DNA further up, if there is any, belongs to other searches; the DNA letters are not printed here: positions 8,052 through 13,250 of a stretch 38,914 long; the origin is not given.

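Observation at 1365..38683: T7SSb-type secretion locus lacking recognisable EssB/EsaA/EssA and apparently wired to a transmembrane FHA / Hanks-kinase / PP2C array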

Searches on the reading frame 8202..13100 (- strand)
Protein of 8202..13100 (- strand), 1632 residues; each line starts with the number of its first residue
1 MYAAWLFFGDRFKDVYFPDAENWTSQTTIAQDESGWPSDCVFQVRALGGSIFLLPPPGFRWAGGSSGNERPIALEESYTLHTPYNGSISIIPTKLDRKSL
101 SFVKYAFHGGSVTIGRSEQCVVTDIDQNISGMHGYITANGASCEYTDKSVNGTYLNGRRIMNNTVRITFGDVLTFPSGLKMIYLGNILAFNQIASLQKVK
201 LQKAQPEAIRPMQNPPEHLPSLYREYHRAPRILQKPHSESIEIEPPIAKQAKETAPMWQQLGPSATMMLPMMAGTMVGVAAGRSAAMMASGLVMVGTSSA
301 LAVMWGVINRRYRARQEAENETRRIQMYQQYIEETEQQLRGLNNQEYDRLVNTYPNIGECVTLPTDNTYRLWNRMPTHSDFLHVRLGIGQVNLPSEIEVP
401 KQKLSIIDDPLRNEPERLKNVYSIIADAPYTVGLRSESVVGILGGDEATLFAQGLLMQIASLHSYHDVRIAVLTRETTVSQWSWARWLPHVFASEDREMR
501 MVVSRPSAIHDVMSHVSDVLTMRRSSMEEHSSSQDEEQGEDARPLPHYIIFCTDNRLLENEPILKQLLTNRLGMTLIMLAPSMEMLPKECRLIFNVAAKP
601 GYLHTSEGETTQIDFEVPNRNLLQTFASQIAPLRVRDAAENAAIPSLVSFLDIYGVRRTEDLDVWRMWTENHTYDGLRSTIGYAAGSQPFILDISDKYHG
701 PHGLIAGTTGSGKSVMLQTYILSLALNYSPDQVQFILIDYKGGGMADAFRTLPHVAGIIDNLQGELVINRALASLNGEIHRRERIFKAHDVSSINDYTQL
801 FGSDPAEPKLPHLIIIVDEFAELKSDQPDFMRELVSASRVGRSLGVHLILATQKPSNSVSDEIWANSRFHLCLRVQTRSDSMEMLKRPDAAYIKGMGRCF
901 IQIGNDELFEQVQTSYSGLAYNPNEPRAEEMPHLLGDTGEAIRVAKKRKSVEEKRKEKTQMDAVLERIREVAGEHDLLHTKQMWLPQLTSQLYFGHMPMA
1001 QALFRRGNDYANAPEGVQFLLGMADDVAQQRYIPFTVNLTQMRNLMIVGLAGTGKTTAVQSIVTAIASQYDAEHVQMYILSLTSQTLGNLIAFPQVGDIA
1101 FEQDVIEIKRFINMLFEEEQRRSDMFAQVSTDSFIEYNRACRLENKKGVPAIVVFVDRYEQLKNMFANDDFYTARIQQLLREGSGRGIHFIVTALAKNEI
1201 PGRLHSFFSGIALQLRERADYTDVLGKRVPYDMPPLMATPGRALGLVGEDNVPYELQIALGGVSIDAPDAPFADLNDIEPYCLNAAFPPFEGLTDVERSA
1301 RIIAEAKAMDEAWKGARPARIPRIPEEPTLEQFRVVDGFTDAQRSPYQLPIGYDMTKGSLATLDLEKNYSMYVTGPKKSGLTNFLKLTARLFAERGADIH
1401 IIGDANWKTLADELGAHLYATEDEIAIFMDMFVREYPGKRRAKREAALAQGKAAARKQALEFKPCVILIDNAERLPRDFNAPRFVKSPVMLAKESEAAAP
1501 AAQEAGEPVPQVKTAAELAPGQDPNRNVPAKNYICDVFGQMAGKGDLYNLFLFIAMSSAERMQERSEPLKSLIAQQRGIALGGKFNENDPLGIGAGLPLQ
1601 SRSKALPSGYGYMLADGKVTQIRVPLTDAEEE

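Call 5: search_protein_families(library=pfam, max_evalue=0.01, proteins=[window:8202-13100:-])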
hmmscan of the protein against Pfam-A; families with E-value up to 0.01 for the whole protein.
window:8202-13100:- (1632 aa): 22 families
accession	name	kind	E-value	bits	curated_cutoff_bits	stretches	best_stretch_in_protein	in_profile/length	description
PF01580.24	FtsK_SpoIIIE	-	1.5e-55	188.5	24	2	693-856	34-220/221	FtsK/SpoIIIE family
PF13401.12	AAA_22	-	3e-13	50.7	27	1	699-852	4-122/130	AAA domain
PF00498.31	FHA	-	4.6e-10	40.2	20.7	1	112-175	1-66/67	FHA domain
PF13191.12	AAA_16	-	1.3e-09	39.2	32.6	1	1041-1164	23-146/167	AAA ATPase domain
PF12775.13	AAA_7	-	2.2e-06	27.8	25.8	0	1037-1086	28-73/181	P-loop containing dynein motor region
PF05872.18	HerA_C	-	4.6e-06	26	22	1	696-742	17-59/502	Helicase HerA-like C-terminal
PF05729.18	NACHT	-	4.8e-06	27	26.7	1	1045-1083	3-41/167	NACHT domain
PF00004.35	AAA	-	6.9e-06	27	21.2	0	1046-1162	2-69/131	ATPase family associated with various cellular activities (AAA)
PF13245.12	AAA_19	-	1.4e-05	25.7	25.1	0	1040-1086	9-53/134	AAA domain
PF01637.24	ATPase_2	-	1.9e-05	25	33.2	0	1045-1182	23-141/225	ATPase domain predominantly from Archaea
PF01935.23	DUF87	-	5.7e-05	23.7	23.2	0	682-742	4-62/220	Helicase HerA, central domain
PF10412.15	TrwB_AAD_bind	-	0.00012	21.6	20.5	0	1033-1071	7-44/387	Type IV secretion-system coupling protein DNA-binding domain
PF16697.10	Yop-YscD_cpl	-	0.00064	20.4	33.2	1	105-174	12-82/94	Inner membrane component of T3SS, cytoplasmic domain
PF25199.1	nSTAND_NTPase5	-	0.00075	19.8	34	0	1042-1071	41-69/145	Novel STAND NTPase 5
PF13555.12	AAA_29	-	0.00087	19.4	27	0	700-718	23-40/61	P-loop containing region of AAA domain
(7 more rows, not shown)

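Call 19: find_homologous_proteins(query=window:8202-13100:-, max_evalue=1e-20)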
Query window:8202-13100:- (1632 aa): 231 proteins with E <= 1e-20 among 7726 candidates; the best 120 are listed.
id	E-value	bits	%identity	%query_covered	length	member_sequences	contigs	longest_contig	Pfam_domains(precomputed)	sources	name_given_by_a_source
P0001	0.0e+0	3736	100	100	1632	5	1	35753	PF00498.32,PF12775.14,PF13245.13,PF05729.19,PF05872.19,PF00004.36,PF13401.13,PF01580.25,PF01637.25,PF13191.13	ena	-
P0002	0.0e+0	2657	71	100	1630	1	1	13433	PF00498.32,PF12775.14,PF13245.13,PF05729.19,PF05872.19,PF00004.36,PF13401.13,PF01580.25,PF01637.25,PF13191.13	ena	-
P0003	0.0e+0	2531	67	100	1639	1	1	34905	PF00498.32,PF12775.14,PF13245.13,PF05872.19,PF00004.36,PF13401.13,PF01580.25,PF01637.25,PF25199.2,PF13191.13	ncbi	-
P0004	0.0e+0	2428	65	100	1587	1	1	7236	PF00498.32,PF12775.14,PF05729.19,PF05872.19,PF13401.13,PF01580.25,PF01637.25,PF25199.2,PF13191.13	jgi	-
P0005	0.0e+0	2404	65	100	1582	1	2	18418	PF00498.32,PF12775.14,PF13245.13,PF05729.19,PF16697.11,PF00004.36,PF13401.13,PF01580.25,PF01637.25,PF13191.13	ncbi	-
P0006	0.0e+0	2373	65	100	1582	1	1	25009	PF00498.32,PF12775.14,PF05729.19,PF00004.36,PF13401.13,PF01580.25,PF01637.25,PF25199.2,PF13191.13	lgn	-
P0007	0.0e+0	2365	65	100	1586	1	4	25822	PF00498.32,PF05729.19,PF16697.11,PF00004.36,PF13401.13,PF01580.25,PF01637.25,PF13191.13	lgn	-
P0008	0.0e+0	2351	63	100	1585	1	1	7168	PF00498.32,PF12775.14,PF13245.13,PF05729.19,PF05872.19,PF00004.36,PF13401.13,PF01580.25,PF01637.25,PF25199.2,PF13191.13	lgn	-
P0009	0.0e+0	2345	63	100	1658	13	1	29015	PF00498.32,PF12775.14,PF13245.13,PF05729.19,PF05872.19,PF13401.13,PF01580.25,PF13191.13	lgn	-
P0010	0.0e+0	2331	63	100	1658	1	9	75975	PF10412.16,PF00498.32,PF12775.14,PF13245.13,PF05729.19,PF05872.19,PF13401.13,PF01580.25,PF20720.4,PF13191.13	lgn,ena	-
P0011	0.0e+0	2324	62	100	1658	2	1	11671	PF00498.32,PF12775.14,PF13245.13,PF16697.11,PF05872.19,PF13401.13,PF01580.25,PF13191.13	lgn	-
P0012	0.0e+0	2320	62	100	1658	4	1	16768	PF00498.32,PF12775.14,PF13245.13,PF05729.19,PF05872.19,PF13401.13,PF01580.25,PF13191.13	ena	-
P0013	0.0e+0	2305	62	100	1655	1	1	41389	PF00498.32,PF12775.14,PF13245.13,PF05729.19,PF05872.19,PF13401.13,PF01580.25,PF13191.13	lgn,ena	-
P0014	0.0e+0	2287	61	100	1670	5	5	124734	PF00498.32,PF12775.14,PF13245.13,PF05729.19,PF05872.19,PF13401.13,PF01580.25,PF20720.4,PF13191.13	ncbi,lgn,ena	-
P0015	0.0e+0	2224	60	100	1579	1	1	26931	PF00498.32,PF12775.14,PF05729.19,PF16697.11,PF00004.36,PF13401.13,PF20703.4,PF01580.25,PF01637.25,PF25199.2,PF13191.13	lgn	-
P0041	0.0e+0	1953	53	100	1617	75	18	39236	PF00498.32,PF05729.19,PF13401.13,PF01580.25,PF01637.25,PF13191.13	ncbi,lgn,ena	-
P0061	0.0e+0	1610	47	100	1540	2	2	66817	PF00498.32,PF12775.14,PF05729.19,PF05872.19,PF00004.36,PF13401.13,PF01580.25,PF01637.25,PF13191.13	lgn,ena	-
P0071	0.0e+0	1566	46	100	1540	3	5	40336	PF00498.32,PF13245.13,PF05729.19,PF16697.11,PF13401.13,PF01580.25,PF01637.25,PF25199.2,PF13191.13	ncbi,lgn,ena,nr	ncbi:MAG: type VII secretion protein EssC [Clostridia bacterium]|nr:type VII secretion protein EssC 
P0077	0.0e+0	1546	45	100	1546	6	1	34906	PF00437.27,PF00498.32,PF05729.19,PF00004.36,PF13401.13,PF01580.25,PF01637.25,PF25199.2,PF13191.13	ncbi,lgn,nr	ncbi:MAG: type VII secretion protein EssC [Oscillospiraceae bacterium]|nr:type VII secretion protein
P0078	0.0e+0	1537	46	100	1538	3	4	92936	PF13245.13,PF05872.19,PF13401.13,PF01637.25,PF13191.13,PF00498.32,PF12775.14,PF05729.19,PF16697.11,PF01580.25,PF25199.2,PF13481.13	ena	-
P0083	0.0e+0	1504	45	100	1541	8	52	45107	PF00498.32,PF13245.13,PF05729.19,PF05872.19,PF13401.13,PF01580.25,PF01637.25,PF25199.2,PF13191.13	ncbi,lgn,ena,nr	ncbi:MAG: type VII secretion protein EssC [Lawsonibacter sp.]|nr:type VII secretion protein EssC [La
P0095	0.0e+0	1397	43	100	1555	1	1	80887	PF13245.13,PF05872.19,PF13555.13,PF00004.36,PF13401.13,PF01637.25,PF13191.13,PF00498.32,PF24883.3,PF12775.14,PF05729.19,PF01580.25,PF25199.2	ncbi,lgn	-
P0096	0.0e+0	1359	42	100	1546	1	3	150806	PF00498.32,PF05729.19,PF13401.13,PF01580.25,PF01637.25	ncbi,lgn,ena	-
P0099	0.0e+0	1325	41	100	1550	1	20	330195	PF00437.27,PF13555.13,PF00004.36,PF13401.13,PF01637.25,PF13191.13,PF00498.32,PF00005.34,PF12775.14,PF05729.19,PF01580.25,PF25199.2,PF13481.13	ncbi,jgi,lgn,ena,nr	ncbi:MAG: type VII secretion protein EssC [Clostridiales bacterium]|nr:type VII secretion protein Es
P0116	0.0e+0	1261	40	100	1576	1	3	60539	PF13173.13,PF00498.32,PF05729.19,PF13401.13,PF01580.25,PF01637.25,PF25199.2,PF13481.13,PF13191.13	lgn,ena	-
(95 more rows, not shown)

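Call 26: find_encoding_contigs(protein=P0014, flank=10000, max_places=3)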
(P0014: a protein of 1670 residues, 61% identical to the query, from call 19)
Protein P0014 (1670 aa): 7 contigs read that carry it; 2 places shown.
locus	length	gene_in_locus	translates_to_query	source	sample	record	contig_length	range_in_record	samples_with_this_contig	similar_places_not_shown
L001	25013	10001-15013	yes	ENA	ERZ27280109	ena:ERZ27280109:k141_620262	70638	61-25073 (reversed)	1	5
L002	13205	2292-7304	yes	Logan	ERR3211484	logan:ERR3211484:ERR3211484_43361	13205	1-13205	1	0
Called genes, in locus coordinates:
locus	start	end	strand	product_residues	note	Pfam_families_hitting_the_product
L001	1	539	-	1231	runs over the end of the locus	PF00092:VWA (weak), PF13519:VWA_2, PF17936:Big_6 (faint), PF16697:Yop-YscD_cpl, PF00498:FHA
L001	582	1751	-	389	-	PF25390:WD40_RLD, PF13540:RCC1_2 (faint), PF25390:WD40_RLD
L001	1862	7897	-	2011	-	-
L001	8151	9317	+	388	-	PF16697:Yop-YscD_cpl, PF00498:FHA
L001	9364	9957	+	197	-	PF16697:Yop-YscD_cpl (weak), PF00498:FHA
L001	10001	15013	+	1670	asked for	PF00498:FHA, PF01580:FtsK_SpoIIIE, PF05729:NACHT (faint), PF05872:HerA_C (faint), PF12775:AAA_7 (faint), PF13191:AAA_16 (faint), PF13245:AAA_19 (faint), PF01580:FtsK_SpoIIIE, +2 more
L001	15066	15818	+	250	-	PF04397:LytTR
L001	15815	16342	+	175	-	-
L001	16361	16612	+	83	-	PF08817:YukD (weak)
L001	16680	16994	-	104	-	PF13780:DUF4176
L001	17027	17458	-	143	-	-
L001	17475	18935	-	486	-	-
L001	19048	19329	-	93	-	PF06013:WXG100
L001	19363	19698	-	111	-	PF06013:WXG100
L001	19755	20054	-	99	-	PF06013:WXG100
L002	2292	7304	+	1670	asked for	PF00498:FHA, PF01580:FtsK_SpoIIIE, PF05729:NACHT (faint), PF05872:HerA_C (faint), PF12775:AAA_7 (faint), PF13191:AAA_16 (faint), PF13245:AAA_19 (faint), PF01580:FtsK_SpoIIIE, +2 more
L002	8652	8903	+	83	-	PF08817:YukD (weak)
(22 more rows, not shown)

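Call 27: find_encoding_contigs(protein=P0099, flank=10000, max_places=3)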
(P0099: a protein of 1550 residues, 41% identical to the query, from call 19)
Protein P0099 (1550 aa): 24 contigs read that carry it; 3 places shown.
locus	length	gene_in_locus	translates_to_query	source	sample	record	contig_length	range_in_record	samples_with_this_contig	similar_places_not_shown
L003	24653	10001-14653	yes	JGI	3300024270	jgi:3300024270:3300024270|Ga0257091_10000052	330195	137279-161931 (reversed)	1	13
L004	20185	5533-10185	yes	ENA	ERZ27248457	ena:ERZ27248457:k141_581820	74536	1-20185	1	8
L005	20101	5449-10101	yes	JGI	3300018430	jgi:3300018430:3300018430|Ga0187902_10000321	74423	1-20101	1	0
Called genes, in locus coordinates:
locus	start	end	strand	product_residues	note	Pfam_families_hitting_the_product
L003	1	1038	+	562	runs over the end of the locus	PF00239:Resolvase, PF07508:Recombinase, PF13408:Zn_ribbon_recom (weak), PF14287:DUF4368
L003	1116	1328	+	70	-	-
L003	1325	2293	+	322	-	PF17989:ALP_N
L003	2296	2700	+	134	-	-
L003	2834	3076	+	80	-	PF12958:DUF3847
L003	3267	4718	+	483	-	PF03389:MobA_MobL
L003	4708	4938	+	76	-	-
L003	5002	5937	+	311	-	PF00481:PP2C, PF13672:PP2C_2, PF07228:SpoIIE (faint)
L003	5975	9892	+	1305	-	-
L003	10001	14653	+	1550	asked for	PF00498:FHA, PF00437:T2SSE (faint), PF01580:FtsK_SpoIIIE, PF01637:ATPase_2 (faint), PF12775:AAA_7 (faint), PF13401:AAA_22 (weak), PF01580:FtsK_SpoIIIE, PF05729:NACHT (weak), +6 more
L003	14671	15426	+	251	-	PF04397:LytTR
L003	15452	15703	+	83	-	PF08817:YukD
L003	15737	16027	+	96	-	PF06013:WXG100, PF10824:T7SS_ESX_EspC (faint)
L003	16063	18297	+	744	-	-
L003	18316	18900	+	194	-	PF16697:Yop-YscD_cpl (weak), PF00498:FHA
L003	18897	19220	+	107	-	-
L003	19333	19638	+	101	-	PF06013:WXG100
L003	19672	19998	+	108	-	-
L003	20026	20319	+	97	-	PF06013:WXG100, PF10824:T7SS_ESX_EspC (weak), PF19840:DUF6317 (weak)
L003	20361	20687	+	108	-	PF06013:WXG100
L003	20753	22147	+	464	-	-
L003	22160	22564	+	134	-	-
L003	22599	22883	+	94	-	PF13780:DUF4176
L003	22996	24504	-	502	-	PF11187:Mbeg1-like (weak)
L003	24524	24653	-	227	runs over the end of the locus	-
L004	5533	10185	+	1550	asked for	PF00498:FHA, PF00437:T2SSE (faint), PF01580:FtsK_SpoIIIE, PF01637:ATPase_2 (faint), PF12775:AAA_7 (faint), PF13401:AAA_22 (weak), PF01580:FtsK_SpoIIIE, PF05729:NACHT (weak), +6 more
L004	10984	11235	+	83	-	PF08817:YukD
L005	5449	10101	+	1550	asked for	PF00498:FHA, PF00437:T2SSE (faint), PF01580:FtsK_SpoIIIE, PF01637:ATPase_2 (faint), PF12775:AAA_7 (faint), PF13401:AAA_22 (weak), PF01580:FtsK_SpoIIIE, PF05729:NACHT (weak), +6 more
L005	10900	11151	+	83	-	PF08817:YukD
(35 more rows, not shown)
